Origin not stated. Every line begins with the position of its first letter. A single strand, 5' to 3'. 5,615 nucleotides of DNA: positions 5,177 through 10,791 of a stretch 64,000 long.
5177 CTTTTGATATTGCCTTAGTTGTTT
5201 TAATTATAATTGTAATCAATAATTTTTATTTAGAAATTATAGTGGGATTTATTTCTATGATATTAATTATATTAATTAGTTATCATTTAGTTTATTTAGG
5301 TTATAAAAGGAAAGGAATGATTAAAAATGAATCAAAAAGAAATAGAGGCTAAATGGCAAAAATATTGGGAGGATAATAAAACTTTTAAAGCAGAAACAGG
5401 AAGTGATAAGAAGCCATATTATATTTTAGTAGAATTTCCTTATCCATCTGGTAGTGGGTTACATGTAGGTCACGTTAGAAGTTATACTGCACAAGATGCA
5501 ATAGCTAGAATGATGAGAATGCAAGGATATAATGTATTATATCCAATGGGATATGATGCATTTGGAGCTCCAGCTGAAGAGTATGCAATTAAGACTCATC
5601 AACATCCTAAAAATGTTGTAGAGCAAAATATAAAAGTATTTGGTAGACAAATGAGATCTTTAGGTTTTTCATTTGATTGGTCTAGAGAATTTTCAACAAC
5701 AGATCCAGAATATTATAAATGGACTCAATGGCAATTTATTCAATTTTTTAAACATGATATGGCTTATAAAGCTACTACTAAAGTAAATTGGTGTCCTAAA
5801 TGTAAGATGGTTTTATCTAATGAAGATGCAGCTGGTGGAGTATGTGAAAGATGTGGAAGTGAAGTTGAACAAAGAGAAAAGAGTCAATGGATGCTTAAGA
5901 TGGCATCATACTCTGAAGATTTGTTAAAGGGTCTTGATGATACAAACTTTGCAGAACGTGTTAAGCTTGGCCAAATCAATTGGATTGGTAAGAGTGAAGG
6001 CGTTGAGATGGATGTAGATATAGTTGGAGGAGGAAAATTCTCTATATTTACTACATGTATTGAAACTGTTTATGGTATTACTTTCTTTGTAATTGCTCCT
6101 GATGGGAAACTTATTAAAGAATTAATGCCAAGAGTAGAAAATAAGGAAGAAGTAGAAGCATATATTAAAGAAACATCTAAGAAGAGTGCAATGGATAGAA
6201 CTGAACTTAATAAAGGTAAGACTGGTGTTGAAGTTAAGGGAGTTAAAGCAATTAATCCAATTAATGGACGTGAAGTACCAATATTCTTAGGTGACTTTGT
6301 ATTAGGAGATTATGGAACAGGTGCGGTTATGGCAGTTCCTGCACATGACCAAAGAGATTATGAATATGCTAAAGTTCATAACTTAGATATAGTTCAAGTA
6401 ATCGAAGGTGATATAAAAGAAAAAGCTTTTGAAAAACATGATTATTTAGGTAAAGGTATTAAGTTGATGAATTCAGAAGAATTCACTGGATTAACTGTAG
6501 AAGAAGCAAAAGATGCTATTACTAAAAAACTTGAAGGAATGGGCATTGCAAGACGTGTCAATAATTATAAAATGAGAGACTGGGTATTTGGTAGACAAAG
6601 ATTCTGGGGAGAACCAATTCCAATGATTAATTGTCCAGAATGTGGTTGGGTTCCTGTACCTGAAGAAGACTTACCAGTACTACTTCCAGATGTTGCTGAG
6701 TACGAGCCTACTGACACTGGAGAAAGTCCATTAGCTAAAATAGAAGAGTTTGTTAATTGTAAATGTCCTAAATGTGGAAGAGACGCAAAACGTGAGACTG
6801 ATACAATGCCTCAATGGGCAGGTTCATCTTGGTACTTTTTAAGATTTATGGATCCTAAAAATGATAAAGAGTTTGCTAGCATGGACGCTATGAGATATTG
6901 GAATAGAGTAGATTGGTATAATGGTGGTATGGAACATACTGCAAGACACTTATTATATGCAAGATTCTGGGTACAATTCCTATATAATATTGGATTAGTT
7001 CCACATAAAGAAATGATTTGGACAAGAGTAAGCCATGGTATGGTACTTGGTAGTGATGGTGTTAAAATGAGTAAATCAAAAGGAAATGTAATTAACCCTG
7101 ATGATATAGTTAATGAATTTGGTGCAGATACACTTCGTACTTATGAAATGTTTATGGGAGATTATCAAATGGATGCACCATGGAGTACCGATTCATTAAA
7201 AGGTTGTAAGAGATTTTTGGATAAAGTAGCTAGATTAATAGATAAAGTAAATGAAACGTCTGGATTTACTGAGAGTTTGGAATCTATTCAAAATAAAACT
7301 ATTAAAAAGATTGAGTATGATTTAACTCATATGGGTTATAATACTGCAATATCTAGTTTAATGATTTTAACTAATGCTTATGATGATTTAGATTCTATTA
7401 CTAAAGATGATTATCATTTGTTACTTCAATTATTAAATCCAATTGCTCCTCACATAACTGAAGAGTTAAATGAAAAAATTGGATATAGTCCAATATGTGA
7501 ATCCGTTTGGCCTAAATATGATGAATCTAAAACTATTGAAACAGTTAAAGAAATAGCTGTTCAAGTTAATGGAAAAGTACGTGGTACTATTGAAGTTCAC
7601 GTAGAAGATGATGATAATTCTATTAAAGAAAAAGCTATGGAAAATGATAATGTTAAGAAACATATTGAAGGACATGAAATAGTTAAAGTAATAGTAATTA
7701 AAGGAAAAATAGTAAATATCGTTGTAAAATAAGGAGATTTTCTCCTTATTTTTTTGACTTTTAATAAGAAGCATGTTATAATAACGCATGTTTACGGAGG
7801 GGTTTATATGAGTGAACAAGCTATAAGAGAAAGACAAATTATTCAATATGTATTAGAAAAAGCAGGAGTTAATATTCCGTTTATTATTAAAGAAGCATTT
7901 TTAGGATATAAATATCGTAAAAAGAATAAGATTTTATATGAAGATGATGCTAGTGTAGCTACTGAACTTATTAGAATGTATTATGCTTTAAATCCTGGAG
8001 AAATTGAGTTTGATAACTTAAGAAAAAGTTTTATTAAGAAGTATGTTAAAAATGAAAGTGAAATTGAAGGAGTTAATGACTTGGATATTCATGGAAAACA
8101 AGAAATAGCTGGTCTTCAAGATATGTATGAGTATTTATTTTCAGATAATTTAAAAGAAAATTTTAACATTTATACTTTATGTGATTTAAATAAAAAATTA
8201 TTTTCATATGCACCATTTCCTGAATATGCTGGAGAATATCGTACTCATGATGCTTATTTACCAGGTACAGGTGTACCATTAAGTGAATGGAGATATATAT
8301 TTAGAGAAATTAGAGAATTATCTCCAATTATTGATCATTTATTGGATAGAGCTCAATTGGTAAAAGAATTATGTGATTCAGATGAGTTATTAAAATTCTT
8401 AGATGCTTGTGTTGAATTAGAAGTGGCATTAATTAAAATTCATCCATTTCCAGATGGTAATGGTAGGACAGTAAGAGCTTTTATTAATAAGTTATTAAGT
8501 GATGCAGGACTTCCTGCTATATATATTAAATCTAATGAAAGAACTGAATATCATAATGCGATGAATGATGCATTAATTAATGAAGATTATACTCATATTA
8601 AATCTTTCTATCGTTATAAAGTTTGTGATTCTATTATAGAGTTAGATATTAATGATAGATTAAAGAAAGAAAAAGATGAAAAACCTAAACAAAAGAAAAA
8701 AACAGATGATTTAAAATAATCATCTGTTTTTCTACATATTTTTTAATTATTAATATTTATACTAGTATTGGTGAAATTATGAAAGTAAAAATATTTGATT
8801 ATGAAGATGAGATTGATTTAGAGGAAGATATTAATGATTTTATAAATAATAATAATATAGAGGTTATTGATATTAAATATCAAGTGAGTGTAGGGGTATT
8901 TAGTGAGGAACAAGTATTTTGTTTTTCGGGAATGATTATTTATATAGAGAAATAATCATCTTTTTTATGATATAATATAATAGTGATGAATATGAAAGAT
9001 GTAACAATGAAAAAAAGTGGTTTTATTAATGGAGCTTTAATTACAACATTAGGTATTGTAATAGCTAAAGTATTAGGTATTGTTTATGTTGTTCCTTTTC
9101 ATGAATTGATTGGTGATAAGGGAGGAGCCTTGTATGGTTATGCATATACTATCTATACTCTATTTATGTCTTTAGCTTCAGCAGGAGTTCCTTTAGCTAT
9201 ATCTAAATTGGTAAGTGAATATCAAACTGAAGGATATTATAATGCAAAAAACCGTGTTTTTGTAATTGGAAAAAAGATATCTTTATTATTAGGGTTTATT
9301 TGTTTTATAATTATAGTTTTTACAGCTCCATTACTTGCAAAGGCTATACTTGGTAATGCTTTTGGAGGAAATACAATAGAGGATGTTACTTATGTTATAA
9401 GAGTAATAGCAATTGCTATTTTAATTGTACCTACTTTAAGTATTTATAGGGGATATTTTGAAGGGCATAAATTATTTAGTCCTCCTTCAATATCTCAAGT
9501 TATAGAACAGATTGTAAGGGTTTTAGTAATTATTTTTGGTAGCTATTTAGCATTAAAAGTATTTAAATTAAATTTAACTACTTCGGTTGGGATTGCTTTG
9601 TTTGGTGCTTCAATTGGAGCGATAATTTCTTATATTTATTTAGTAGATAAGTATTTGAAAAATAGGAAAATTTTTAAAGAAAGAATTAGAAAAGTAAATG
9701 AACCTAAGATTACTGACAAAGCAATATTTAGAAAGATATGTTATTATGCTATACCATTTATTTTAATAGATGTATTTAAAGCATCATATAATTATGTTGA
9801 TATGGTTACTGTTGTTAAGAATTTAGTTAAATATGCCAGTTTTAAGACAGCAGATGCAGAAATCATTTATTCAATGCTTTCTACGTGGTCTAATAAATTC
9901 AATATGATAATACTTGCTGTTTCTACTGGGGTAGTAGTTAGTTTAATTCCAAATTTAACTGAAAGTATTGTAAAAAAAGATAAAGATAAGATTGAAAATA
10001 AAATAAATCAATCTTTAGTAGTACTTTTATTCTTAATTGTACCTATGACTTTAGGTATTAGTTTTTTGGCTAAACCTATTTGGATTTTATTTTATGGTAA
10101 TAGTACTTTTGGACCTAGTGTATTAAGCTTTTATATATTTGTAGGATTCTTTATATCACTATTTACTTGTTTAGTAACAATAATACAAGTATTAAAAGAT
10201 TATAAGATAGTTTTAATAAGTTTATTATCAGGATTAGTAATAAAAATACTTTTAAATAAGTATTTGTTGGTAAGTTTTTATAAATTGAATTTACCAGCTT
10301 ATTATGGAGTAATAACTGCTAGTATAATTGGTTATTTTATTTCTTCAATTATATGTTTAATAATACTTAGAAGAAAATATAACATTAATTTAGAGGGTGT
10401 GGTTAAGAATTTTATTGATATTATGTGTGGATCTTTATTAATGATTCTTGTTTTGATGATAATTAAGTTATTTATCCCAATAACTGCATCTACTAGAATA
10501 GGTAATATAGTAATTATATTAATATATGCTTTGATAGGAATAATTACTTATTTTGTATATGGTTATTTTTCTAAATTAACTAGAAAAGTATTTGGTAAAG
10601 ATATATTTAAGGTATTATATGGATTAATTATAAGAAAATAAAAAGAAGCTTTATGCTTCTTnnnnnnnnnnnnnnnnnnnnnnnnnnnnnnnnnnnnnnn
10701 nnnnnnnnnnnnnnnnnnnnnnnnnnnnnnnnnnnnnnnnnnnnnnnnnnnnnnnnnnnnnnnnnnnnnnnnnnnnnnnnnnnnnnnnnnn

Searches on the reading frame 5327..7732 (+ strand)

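Call 15: search_protein_families(library=pfam, proteins=[window:5327-7732:+], max_evalue=0.00001)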
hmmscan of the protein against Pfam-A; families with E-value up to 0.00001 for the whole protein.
window:5327-7732:+ (801 aa): 6 families
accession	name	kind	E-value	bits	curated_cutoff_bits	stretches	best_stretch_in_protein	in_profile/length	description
PF13603.12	tRNA-synt_1_2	-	3.6e-57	193.3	25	1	218-403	2-185/185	Leucyl-tRNA synthetase, editing domain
PF00133.28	tRNA-synt_1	-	4.3e-45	154.6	22.7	2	9-214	1-218/414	tRNA synthetases class I (I, L, M and V)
PF09334.17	tRNA-synt_1g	-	3e-26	92.6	20.1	1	32-184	2-150/391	tRNA synthetases class I (M)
PF08264.19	Anticodon_1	-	4.7e-14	52.9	25.1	1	655-758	8-139/148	Anticodon-binding domain of tRNA ligase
PF01406.26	tRNA-synt_1e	-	1.3e-07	31.7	27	0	45-112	23-90/301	tRNA synthetases class I (C) catalytic domain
PF00750.26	tRNA-synt_1d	-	6.5e-07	29.1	23.3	0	32-71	21-61/349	tRNA synthetases class I (R), catalytic domain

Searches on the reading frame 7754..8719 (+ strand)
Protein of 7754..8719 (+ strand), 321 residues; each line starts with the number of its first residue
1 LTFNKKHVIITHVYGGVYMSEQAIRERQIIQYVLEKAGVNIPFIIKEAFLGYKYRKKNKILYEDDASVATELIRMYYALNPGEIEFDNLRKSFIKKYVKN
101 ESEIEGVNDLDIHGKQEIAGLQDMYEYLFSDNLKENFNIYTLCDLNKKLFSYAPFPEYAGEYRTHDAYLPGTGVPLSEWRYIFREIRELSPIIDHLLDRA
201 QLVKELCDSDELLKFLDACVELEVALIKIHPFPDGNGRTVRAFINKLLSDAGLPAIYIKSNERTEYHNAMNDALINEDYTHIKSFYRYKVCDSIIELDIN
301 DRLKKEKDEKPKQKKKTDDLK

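Call 15: search_protein_families(library=pfam, proteins=[window:7754-8719:+], max_evalue=0.00001)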
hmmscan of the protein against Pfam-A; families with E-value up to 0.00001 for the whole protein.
window:7754-8719:+ (321 aa): 1 family
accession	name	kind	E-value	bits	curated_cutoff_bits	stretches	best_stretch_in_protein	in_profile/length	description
PF02661.23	Fic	-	5e-11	43.7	24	1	137-248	2-93/93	Fic/DOC family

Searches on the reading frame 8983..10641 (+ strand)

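Call 15: search_protein_families(library=pfam, proteins=[window:8983-10641:+], max_evalue=0.00001)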
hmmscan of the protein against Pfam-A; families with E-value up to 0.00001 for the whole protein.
window:8983-10641:+ (552 aa): 3 families
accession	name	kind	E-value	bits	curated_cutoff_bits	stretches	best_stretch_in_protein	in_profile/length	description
PF01943.22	Polysacc_synt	-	2.8e-28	99.6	28.2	1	16-313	3-265/274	Polysaccharide biosynthesis protein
PF03023.19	MurJ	-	1.2e-10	41.1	27.4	1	50-497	13-432/451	Lipid II flippase MurJ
PF01554.23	MatE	-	1.5e-07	31.7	24.9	1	303-425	34-159/161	MatE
